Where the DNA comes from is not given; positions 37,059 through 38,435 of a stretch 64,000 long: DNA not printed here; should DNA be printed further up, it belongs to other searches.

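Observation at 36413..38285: Lower-G+C two-gene module: unknown 251-aa protein plus XRE-HTH/ImmA-IrrE metallopeptidase fusion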

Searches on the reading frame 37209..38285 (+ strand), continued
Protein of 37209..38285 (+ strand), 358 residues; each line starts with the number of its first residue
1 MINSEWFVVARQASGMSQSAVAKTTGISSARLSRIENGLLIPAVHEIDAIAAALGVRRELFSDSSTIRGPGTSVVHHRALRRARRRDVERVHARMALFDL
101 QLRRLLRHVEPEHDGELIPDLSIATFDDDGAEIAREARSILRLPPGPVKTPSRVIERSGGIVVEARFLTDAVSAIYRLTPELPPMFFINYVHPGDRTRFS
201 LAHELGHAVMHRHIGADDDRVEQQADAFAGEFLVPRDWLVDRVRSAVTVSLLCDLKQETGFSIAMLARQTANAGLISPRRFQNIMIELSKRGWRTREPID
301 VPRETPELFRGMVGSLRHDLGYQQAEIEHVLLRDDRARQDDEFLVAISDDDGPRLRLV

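Call 60: find_related_loci(query=A8, collection=viral_contigs, flank=2500)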
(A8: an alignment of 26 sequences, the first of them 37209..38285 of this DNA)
Query A8 (358 aa) in viral_contigs; peptide patterns used: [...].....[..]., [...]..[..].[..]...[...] (x = any residue, [..] = any of these).
600 stretches matched a pattern (row limit reached: there are more); 244 encode a relative of the query (tblastn E <= 1e-3); the best 80 are kept; 80 distinct loci.
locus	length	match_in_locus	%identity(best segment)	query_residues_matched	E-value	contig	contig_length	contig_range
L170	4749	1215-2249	31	3-358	8e-55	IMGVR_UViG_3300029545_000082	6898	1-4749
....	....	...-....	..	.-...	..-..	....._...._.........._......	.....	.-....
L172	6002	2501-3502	34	2-332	3e-53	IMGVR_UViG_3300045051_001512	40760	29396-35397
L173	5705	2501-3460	35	9-331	4e-45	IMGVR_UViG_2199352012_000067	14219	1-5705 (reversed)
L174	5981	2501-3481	31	2-331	2e-44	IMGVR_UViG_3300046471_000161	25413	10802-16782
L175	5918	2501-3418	32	1-310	2e-44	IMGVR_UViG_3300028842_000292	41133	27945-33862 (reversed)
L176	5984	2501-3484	31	2-331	5e-44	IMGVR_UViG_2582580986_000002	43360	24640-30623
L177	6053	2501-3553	33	2-358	8e-44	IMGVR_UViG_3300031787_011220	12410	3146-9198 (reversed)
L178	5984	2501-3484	30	2-331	2e-43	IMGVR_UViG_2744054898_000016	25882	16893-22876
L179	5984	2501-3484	30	2-331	2e-43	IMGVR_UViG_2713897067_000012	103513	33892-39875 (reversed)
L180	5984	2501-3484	30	2-331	2e-43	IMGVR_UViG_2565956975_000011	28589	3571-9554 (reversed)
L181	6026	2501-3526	30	2-347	1e-42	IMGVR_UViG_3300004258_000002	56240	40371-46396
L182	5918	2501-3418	32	3-313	1e-42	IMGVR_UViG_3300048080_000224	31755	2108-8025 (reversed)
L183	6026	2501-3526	30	2-347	1e-42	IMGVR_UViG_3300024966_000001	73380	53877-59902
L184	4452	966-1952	30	1-331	2e-42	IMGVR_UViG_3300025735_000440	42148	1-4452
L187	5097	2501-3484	30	2-331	2e-41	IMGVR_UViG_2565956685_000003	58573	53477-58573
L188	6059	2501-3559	34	5-358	3e-41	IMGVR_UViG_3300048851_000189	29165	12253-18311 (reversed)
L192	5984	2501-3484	31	3-331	2e-36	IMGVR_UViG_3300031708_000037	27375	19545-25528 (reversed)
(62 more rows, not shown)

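Call 67: search_protein_families(library=padloc, proteins=[L176:1860-2489:+, L090:1799-2488:+, L094:297-911:+, L173:1830-2465:+, L109:1836-2489:+, L100:1797-2504:+, L183:1807-2499:+, L116:1798-2472:+, L182:1880-2488:+, L187:1869-2489:+], max_evalue=0.01)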
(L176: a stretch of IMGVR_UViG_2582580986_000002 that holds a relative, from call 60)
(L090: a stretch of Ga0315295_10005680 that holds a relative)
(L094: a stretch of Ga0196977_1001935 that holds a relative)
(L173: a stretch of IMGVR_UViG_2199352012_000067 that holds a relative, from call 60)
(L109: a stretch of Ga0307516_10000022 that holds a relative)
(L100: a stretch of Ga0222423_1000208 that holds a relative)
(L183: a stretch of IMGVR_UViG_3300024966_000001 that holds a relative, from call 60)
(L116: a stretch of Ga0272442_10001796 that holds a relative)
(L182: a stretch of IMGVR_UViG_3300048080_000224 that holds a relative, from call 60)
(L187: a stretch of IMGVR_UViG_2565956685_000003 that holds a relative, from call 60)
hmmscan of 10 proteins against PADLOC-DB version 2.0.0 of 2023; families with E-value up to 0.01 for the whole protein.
L176:1860-2489:+ (209 aa): 0 families

L090:1799-2488:+ (229 aa): 1 family
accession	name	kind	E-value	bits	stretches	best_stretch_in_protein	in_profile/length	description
PDLC04439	PDC-M13B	-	0.0069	14.7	0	168-188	37-57/79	-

L094:297-911:+ (204 aa): 0 families

L173:1830-2465:+ (211 aa): 0 families

L109:1836-2489:+ (217 aa): 0 families

L100:1797-2504:+ (235 aa): 0 families

L183:1807-2499:+ (230 aa): 0 families

L116:1798-2472:+ (224 aa): 0 families

L182:1880-2488:+ (202 aa): 0 families

L187:1869-2489:+ (206 aa): 0 families

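Call 68: search_protein_families(library=phrogs, proteins=[L176:1860-2489:+, L090:1799-2488:+, L094:297-911:+, L173:1830-2465:+, L109:1836-2489:+, L100:1797-2504:+, L183:1807-2499:+, L116:1798-2472:+, L182:1880-2488:+, L187:1869-2489:+], max_evalue=0.01)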
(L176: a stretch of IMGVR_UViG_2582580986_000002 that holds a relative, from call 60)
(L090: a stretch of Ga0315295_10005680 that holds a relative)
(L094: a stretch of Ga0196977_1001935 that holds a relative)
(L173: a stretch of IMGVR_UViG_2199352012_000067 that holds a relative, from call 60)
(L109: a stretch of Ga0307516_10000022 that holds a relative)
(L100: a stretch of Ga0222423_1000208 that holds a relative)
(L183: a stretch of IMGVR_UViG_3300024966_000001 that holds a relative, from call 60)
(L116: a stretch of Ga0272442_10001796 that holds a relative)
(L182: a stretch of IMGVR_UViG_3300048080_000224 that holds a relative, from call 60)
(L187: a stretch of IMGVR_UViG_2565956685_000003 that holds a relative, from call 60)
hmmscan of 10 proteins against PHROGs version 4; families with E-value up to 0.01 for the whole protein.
L176:1860-2489:+ (209 aa): 2 families
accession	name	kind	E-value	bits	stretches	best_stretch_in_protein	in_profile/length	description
phrog_15813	-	unknown function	1.3e-133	443.6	1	1-209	1-209/209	-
phrog_17345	-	tail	0.0086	17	0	139-188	23-71/102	minor tail protein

L090:1799-2488:+ (229 aa): 1 family
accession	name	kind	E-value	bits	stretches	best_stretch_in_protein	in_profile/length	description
phrog_15813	-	unknown function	0.0025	18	1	42-137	11-101/209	-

L094:297-911:+ (204 aa): 1 family
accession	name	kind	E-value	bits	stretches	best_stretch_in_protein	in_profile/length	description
phrog_15813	-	unknown function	1.2e-05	25.6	1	29-116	25-110/209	-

L173:1830-2465:+ (211 aa): 1 family
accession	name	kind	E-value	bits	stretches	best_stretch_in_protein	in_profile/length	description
phrog_15813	-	unknown function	2.5e-21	76.8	1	15-167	7-164/209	-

L109:1836-2489:+ (217 aa): 1 family
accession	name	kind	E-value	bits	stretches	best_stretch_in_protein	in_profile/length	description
phrog_15813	-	unknown function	4.1e-15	56.5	1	40-177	19-160/209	-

L100:1797-2504:+ (235 aa): 0 families

L183:1807-2499:+ (230 aa): 0 families

L116:1798-2472:+ (224 aa): 1 family
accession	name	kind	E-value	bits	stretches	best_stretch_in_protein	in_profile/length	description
phrog_15813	-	unknown function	5.1e-10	39.9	1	33-187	7-166/209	-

L182:1880-2488:+ (202 aa): 1 family
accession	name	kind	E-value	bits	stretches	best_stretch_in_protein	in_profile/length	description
phrog_15813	-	unknown function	0.00058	20.1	1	9-174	7-170/209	-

L187:1869-2489:+ (206 aa): 1 family
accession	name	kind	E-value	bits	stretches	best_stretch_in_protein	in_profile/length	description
phrog_15813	-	unknown function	1.5e-120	401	1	1-206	1-209/209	-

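Call 69: search_protein_families(library=pfam, proteins=[L176:1860-2489:+, L090:1799-2488:+, L094:297-911:+, L173:1830-2465:+, L109:1836-2489:+, L100:1797-2504:+, L183:1807-2499:+, L116:1798-2472:+, L182:1880-2488:+, L187:1869-2489:+], max_evalue=0.01)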
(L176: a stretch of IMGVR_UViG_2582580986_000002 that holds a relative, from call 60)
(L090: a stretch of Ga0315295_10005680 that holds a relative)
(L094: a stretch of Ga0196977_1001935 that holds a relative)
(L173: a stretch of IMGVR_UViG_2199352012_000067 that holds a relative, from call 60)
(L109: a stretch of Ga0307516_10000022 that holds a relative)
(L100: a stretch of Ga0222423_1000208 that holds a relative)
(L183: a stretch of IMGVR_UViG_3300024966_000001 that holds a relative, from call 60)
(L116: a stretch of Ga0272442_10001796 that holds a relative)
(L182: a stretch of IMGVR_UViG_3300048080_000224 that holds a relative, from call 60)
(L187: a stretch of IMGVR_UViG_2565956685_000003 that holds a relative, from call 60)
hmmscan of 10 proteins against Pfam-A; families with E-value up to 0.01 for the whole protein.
L176:1860-2489:+ (209 aa): 0 families

L090:1799-2488:+ (229 aa): 0 families

L094:297-911:+ (204 aa): 0 families

L173:1830-2465:+ (211 aa): 0 families

L109:1836-2489:+ (217 aa): 0 families

L100:1797-2504:+ (235 aa): 0 families

L183:1807-2499:+ (230 aa): 0 families

L116:1798-2472:+ (224 aa): 0 families

L182:1880-2488:+ (202 aa): 0 families

L187:1869-2489:+ (206 aa): 0 families

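Call 74: search_dna_similar(query=L176:1860-2489:+, collection=phages, mode=protein, max_evalue=0.001, max_rows=15)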
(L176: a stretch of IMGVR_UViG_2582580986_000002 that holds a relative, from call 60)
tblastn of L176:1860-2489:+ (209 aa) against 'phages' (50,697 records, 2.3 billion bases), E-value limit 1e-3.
Records with a match: 1; places in all: 1; records where one place covers at least 80% of the query: 1.
Best place of each record, by identity: 90-95% 1.
By first word of the organism name: Acinetobacter 1.
By host as written in the record: Acinetobacter baumannii 1.
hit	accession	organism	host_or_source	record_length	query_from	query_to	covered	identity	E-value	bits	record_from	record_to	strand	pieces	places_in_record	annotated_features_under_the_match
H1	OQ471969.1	Acinetobacter phage vB_AbaM_ABMM1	Acinetobacter baumannii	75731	1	209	100%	93.8%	1e-128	404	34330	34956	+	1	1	hypothetical protein | XRE family transcriptional regulator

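Call 75: get_annotated_region(hit=H1, flank=4000)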
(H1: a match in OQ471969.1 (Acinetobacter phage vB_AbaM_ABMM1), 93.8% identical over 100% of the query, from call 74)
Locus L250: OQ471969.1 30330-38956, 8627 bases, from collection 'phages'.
description: Acinetobacter phage vB_AbaM_ABMM1, complete genome.
organism: Acinetobacter phage vB_AbaM_ABMM1 (NCBI taxid 3032412)
taxonomy: Viruses; Duplodnaviria; Heunggongvirae; Uroviricota; Caudoviricetes
host: Acinetobacter baumannii; source: -; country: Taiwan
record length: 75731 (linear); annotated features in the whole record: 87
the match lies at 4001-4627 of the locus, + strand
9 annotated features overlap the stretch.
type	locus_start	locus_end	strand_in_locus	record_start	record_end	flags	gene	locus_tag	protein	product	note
CDS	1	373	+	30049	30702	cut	-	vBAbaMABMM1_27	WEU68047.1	hypothetical protein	-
CDS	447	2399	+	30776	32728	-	-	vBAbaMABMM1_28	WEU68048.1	hypothetical protein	-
CDS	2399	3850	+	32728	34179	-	-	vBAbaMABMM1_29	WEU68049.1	hypothetical protein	-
CDS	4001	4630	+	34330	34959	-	-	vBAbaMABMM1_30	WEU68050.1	hypothetical protein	-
CDS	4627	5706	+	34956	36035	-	-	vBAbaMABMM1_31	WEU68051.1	XRE family transcriptional regulator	-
CDS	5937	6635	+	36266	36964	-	-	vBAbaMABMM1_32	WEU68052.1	hypothetical protein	-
CDS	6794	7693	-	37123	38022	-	-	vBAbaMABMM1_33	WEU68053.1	antirepressor N-terminal domain-containing protein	-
CDS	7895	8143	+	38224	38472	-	-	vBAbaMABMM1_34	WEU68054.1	repressor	-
CDS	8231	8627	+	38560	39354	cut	-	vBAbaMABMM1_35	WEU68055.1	baseplate tail-tube protein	-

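Call 84: search_protein_families(library=ncbifam, proteins=[L176:1860-2489:+, L090:1799-2488:+, L094:297-911:+, L173:1830-2465:+, L109:1836-2489:+, L100:1797-2504:+, L183:1807-2499:+, L116:1798-2472:+, L005:1250-1957:+, L007:2402-3004:+], max_evalue=0.01)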
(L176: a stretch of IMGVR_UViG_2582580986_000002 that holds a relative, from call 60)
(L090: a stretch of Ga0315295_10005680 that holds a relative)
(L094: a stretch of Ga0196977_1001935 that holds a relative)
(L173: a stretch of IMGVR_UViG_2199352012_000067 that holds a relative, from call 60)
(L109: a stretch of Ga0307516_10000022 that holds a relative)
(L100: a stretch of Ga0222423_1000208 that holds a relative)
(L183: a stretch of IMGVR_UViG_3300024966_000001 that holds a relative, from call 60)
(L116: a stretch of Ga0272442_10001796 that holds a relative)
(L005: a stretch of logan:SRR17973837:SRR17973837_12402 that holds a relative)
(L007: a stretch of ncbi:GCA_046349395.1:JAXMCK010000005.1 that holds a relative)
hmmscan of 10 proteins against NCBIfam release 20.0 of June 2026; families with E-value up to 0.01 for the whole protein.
L176:1860-2489:+ (209 aa): 0 families

L090:1799-2488:+ (229 aa): 0 families

L094:297-911:+ (204 aa): 0 families

L173:1830-2465:+ (211 aa): 0 families

L109:1836-2489:+ (217 aa): 0 families

L100:1797-2504:+ (235 aa): 0 families

L183:1807-2499:+ (230 aa): 0 families

L116:1798-2472:+ (224 aa): 0 families

L005:1250-1957:+ (235 aa): 0 families

L007:2402-3004:+ (200 aa): 0 families

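Call 86: search_protein_families(library=pfam, proteins=[L094:2022-3284:+, L110:1057-2214:+, L103:3582-4745:+, L192:3664-4773:+, L188:3735-4730:+, L099:1896-2825:+, L182:3579-4451:+, L096:3666-5132:+, L105:1618-3075:+, L173:3623-5503:+], max_evalue=0.001)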
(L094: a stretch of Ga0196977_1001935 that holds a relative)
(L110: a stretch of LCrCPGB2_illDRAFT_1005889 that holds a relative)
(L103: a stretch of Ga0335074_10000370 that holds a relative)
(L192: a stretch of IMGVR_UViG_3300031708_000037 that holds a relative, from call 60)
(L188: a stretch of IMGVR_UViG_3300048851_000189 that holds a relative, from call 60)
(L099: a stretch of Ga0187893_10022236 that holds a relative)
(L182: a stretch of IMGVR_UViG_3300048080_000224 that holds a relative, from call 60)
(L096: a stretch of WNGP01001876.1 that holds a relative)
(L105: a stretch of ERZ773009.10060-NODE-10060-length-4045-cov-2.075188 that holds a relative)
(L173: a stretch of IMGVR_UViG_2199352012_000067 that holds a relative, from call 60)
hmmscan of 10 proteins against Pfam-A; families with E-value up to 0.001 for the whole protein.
L094:2022-3284:+ (420 aa): 0 families

L110:1057-2214:+ (385 aa): 1 family
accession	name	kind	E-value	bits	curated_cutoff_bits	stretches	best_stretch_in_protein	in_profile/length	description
PF01609.27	DDE_Tnp_1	-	3.6e-24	86.1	23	1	188-366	7-200/200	Transposase DDE domain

L103:3582-4745:+ (387 aa): 0 families

L192:3664-4773:+ (369 aa): 4 families
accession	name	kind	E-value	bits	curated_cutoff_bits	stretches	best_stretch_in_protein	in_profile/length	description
PF00005.33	ABC_tran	-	1.2e-07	32.8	25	0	52-84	15-45/137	ABC transporter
PF00583.31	Acetyltransf_1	-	9.3e-06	26.3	20.7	1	214-308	10-106/116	Acetyltransferase (GNAT) family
PF13191.12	AAA_16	-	3.5e-05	24.8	32.6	1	49-152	25-103/167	AAA ATPase domain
PF13671.12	AAA_33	-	0.00065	20.5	27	0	52-73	3-24/143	AAA domain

L188:3735-4730:+ (331 aa): 7 families
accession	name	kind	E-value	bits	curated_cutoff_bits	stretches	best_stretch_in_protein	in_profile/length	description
PF13614.12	AAA_31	-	1.3e-22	81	27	1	3-198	3-169/177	AAA domain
PF01656.29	CbiA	-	7.3e-18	65.2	25.4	1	4-233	1-86/125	CobQ/CobB/MinD/ParA nucleotide binding domain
PF00142.24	Fer4_NifH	-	3.3e-07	30.5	25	1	3-59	2-57/271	4Fe-4S iron sulfur cluster binding proteins, NifH/frxC family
PF02374.21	ArsA_ATPase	-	6.8e-07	29.2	24.3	1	3-46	2-45/305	Anion-transporting ATPase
PF10609.15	ParA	-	7.5e-07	29.2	27.1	1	4-39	6-41/246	NUBPL iron-transfer P-loop NTPase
PF06564.18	CBP_BcsQ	-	7.1e-05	22.9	21.3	1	1-41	1-41/234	Cellulose biosynthesis protein BcsQ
PF09140.17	MipZ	-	9.1e-05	22.3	20.7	1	4-44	3-43/262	ATPase MipZ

L099:1896-2825:+ (309 aa): 1 family
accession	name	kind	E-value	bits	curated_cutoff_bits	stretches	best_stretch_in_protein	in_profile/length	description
PF03400.19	DDE_Tnp_IS1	-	0.00011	23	24.1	0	210-248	84-122/131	IS1 transposase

L182:3579-4451:+ (290 aa): 2 families
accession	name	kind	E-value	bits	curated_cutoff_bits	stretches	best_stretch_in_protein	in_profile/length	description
PF03400.19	DDE_Tnp_IS1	-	0.0001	23.1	24.1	0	206-246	82-122/131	IS1 transposase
PF13384.12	HTH_23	-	0.00047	20.3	24.6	0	16-51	2-37/50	Homeodomain-like domain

L096:3666-5132:+ (488 aa): 3 families
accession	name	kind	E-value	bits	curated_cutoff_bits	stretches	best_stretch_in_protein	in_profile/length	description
PF00069.31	Pkinase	-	2.2e-32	112.9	31.7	1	12-245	3-259/263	Protein kinase domain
PF07714.23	PK_Tyr_Ser-Thr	-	1.4e-25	90.5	23.1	1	12-246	3-257/258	Protein tyrosine and serine/threonine kinase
PF01636.29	APH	-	0.00076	19.7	23.2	0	96-147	148-200/239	Phosphotransferase enzyme family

L105:1618-3075:+ (485 aa): 2 families
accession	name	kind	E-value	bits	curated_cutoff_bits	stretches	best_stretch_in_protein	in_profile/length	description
PF04851.21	ResIII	-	2.3e-13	50.8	22.5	1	35-168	3-143/164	Type III restriction enzyme, res subunit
PF00270.35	DEAD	-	3.8e-09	36.9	26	1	38-166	2-132/167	DEAD/DEAH box helicase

L173:3623-5503:+ (626 aa): 1 family
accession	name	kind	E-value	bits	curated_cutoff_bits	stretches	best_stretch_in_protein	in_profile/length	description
PF05136.18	Phage_portal_2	-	2.2e-91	307.1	32.9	1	145-501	3-354/354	Phage portal protein, lambda family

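Call 90: search_dna_similar(query=L173:1830-2465:+, collection=phages, mode=protein, max_evalue=0.001, max_rows=20)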
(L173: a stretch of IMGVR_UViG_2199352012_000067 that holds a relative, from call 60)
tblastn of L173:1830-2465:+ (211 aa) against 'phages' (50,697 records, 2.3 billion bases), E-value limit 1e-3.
Records with a match: 1; places in all: 1; records where one place covers at least 80% of the query: 0.
Best place of each record, by identity: <60% 1.
By first word of the organism name: Acinetobacter 1.
By host as written in the record: Acinetobacter baumannii 1.
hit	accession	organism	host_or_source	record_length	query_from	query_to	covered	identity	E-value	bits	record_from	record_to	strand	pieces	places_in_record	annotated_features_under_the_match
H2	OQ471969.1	Acinetobacter phage vB_AbaM_ABMM1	Acinetobacter baumannii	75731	11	167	74%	31.9%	2e-19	91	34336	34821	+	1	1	hypothetical protein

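Call 91: search_dna_similar(query=L109:1836-2489:+, collection=plasmids, mode=protein, max_evalue=0.001, max_rows=20)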
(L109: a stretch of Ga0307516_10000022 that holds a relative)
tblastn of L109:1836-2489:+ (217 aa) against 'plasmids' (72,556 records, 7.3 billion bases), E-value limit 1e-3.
Records with a match: 6; places in all: 6; records where one place covers at least 80% of the query: 1.
Best place of each record, by identity: <60% 6.
By first word of the organism name: Acinetobacter 2; Devosia 1; Roseicitreum 1; Polaromonas 1; Rhizobium 1.
By predicted mobility (MOB-suite, as given by PLSDB): non-mobilizable 3; mobilizable 2; conjugative 1.
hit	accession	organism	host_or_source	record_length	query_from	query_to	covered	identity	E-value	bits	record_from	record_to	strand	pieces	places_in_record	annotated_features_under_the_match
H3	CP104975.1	Devosia sp. A8/3-2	Oxytropis tragacanthoides,cell ...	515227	20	179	74%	51.9%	4e-37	180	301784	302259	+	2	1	hypothetical protein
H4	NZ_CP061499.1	Roseicitreum antarcticum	Intertidal sediment,Sandy intertidal ...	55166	20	213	89%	31.1%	1e-22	102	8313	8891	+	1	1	hypothetical protein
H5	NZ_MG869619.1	Polaromonas sp. H1N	Hansbreen Glacier, Spitsbergen, surface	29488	20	191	79%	34.1%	7e-18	89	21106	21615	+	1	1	hypothetical protein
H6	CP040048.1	Acinetobacter baumannii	Homo sapiens,blood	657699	41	179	64%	32.4%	8e-9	62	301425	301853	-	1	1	hypothetical protein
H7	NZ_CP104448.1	Acinetobacter baumannii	Homo sapiens,sputum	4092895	41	179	64%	32.4%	8e-9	62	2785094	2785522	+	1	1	none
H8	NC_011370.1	Rhizobium leguminosarum bv. trifolii WSM2304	-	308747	69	192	57%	29.5%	3e-6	54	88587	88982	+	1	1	hypothetical protein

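Call 92: search_dna_similar(query=L007:2402-3004:+, collection=plasmids, mode=protein, max_evalue=0.001, max_rows=20)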
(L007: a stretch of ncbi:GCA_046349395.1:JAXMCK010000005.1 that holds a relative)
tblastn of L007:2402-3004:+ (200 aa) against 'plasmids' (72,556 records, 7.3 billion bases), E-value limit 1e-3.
Records with a match: 6; places in all: 6; records where one place covers at least 80% of the query: 5.
Best place of each record, by identity: <60% 6.
By first word of the organism name: Acinetobacter 2; Devosia 1; Polaromonas 1; Roseicitreum 1; Rhizobium 1.
By predicted mobility (MOB-suite, as given by PLSDB): non-mobilizable 3; mobilizable 2; conjugative 1.
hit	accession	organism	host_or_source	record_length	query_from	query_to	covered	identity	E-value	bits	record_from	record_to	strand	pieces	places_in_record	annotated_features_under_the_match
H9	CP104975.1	Devosia sp. A8/3-2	Oxytropis tragacanthoides,cell ...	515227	1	160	80%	51.1%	1e-22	185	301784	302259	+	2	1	hypothetical protein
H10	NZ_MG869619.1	Polaromonas sp. H1N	Hansbreen Glacier, Spitsbergen, surface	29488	1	196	98%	34.0%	4e-21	97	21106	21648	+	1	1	hypothetical protein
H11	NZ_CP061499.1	Roseicitreum antarcticum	Intertidal sediment,Sandy intertidal ...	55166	1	187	94%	34.4%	2e-22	100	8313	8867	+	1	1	hypothetical protein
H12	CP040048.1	Acinetobacter baumannii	Homo sapiens,blood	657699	25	198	87%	28.9%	4e-7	57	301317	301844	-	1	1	hypothetical protein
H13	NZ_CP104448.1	Acinetobacter baumannii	Homo sapiens,sputum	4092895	25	198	87%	28.9%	4e-7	57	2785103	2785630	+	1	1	none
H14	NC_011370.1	Rhizobium leguminosarum bv. trifolii WSM2304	-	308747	50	176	64%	30.2%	6e-8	59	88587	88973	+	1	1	hypothetical protein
